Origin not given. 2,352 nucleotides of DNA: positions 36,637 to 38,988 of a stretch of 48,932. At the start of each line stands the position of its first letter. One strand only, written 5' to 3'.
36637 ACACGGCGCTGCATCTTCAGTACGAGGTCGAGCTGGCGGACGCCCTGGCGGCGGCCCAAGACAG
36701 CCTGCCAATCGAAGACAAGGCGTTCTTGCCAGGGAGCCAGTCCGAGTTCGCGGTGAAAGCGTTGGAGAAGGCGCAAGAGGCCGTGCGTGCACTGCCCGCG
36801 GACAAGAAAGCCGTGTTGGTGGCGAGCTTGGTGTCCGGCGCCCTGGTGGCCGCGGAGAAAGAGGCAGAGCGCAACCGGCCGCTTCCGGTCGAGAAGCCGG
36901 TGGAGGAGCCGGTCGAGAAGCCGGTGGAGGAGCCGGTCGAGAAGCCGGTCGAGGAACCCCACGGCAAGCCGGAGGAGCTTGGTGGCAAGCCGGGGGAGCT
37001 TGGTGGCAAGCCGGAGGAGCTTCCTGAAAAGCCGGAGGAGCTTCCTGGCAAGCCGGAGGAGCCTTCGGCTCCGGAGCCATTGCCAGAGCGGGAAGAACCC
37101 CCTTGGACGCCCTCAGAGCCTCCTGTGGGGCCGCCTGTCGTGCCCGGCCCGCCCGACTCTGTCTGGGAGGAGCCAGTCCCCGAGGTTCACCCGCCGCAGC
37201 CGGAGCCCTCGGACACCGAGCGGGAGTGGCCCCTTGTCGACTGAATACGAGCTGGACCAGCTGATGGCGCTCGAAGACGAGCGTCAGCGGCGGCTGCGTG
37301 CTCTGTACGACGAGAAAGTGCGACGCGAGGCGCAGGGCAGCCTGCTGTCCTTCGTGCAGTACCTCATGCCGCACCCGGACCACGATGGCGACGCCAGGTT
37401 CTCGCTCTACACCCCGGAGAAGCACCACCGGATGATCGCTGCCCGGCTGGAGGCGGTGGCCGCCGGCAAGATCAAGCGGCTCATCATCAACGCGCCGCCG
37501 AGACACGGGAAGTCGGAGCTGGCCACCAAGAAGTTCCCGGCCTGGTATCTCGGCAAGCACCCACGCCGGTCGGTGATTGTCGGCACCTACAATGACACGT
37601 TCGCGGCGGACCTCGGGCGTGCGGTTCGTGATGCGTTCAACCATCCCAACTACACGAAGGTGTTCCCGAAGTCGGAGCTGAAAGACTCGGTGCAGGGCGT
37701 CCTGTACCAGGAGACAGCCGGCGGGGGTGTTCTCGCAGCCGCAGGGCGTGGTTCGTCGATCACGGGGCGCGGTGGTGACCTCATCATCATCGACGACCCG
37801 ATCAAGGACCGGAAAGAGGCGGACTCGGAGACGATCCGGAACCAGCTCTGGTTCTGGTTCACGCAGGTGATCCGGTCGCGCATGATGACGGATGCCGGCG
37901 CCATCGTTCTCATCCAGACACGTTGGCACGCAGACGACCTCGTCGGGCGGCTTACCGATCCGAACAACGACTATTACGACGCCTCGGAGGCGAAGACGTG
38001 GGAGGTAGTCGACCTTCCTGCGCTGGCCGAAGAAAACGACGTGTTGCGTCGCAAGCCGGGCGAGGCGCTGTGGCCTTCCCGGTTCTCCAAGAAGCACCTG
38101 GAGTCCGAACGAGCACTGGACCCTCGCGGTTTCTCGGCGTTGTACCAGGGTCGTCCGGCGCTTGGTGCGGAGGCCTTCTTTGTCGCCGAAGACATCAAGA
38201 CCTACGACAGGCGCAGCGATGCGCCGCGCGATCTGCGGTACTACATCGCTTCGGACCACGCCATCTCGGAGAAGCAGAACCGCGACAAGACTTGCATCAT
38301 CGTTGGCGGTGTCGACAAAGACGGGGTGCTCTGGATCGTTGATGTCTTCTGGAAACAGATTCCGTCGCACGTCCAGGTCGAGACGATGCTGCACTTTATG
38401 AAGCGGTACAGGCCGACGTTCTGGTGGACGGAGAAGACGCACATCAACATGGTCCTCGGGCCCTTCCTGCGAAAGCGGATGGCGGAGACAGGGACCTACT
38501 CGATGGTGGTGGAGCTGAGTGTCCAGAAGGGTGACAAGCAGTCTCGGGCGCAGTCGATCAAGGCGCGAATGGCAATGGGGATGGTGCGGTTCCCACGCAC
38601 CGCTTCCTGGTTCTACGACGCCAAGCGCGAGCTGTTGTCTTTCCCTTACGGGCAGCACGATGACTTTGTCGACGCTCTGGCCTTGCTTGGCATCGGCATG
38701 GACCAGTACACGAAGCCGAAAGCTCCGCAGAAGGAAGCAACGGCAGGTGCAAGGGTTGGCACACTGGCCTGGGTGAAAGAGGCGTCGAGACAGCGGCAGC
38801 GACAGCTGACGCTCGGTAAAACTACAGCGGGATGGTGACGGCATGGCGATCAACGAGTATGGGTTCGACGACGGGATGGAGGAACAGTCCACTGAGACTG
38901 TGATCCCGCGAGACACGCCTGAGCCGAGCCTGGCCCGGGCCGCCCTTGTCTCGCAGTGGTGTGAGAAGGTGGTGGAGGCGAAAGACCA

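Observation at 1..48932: Hexamer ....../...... is roughly 7-fold over-represented genome-wide, against codon preference and in a patchy pattern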

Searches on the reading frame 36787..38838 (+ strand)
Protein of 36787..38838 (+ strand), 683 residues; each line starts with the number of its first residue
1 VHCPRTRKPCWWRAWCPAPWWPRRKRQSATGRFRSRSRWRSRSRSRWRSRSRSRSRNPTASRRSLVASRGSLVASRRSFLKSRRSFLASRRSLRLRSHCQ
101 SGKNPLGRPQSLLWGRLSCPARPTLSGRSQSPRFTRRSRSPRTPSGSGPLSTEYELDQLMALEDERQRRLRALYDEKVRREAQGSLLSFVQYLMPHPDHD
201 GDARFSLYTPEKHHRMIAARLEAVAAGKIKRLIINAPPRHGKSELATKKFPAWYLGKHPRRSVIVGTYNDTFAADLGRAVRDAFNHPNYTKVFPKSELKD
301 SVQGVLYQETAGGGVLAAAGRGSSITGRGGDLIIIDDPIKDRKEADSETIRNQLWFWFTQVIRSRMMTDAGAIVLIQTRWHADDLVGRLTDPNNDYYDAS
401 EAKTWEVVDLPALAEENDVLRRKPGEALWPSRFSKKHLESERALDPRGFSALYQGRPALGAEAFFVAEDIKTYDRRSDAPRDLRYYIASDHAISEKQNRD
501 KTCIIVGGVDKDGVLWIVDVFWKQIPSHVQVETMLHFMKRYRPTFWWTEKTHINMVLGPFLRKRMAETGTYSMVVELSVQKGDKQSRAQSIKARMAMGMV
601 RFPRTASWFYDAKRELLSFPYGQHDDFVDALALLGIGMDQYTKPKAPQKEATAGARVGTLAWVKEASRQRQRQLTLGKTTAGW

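Call 11: search_protein_families(library=phrogs, proteins=[window:36787-38838:+], max_evalue=0.001)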
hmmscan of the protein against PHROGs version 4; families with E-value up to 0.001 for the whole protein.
window:36787-38838:+ (683 aa): 7 families
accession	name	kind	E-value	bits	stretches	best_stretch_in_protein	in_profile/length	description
phrog_38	-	head and packaging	2.5e-111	374.6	1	165-662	256-719/760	terminase large subunit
phrog_4758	-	head and packaging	2.5e-62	211.4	1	170-418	4-241/243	terminase large subunit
phrog_30251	-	head and packaging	1.1e-25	91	1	231-523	57-341/799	terminase large subunit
phrog_5573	-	head and packaging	2.3e-24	87.2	1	400-634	7-230/250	terminase large subunit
phrog_979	-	head and packaging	2.3e-10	40.8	1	462-632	413-593/642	terminase large subunit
phrog_12171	-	head and packaging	3.7e-05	24.8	1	571-631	31-88/110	terminase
phrog_20726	-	unknown function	0.00083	20.1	0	485-632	3-167/199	-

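Call 15: find_related_loci(query=window:36787-38838:+, collection=viral_contigs, flank=10000)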
Query window:36787-38838:+ (683 aa) in viral_contigs; peptide patterns used: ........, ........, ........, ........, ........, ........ (x = any residue, [..] = any of these).
2 stretches matched a pattern; 2 encode a relative of the query (tblastn E <= 1e-3); 2 distinct loci.
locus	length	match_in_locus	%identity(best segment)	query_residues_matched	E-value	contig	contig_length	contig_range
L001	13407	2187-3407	36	212-635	6e-70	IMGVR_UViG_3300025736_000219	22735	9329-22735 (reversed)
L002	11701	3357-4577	36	212-635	6e-70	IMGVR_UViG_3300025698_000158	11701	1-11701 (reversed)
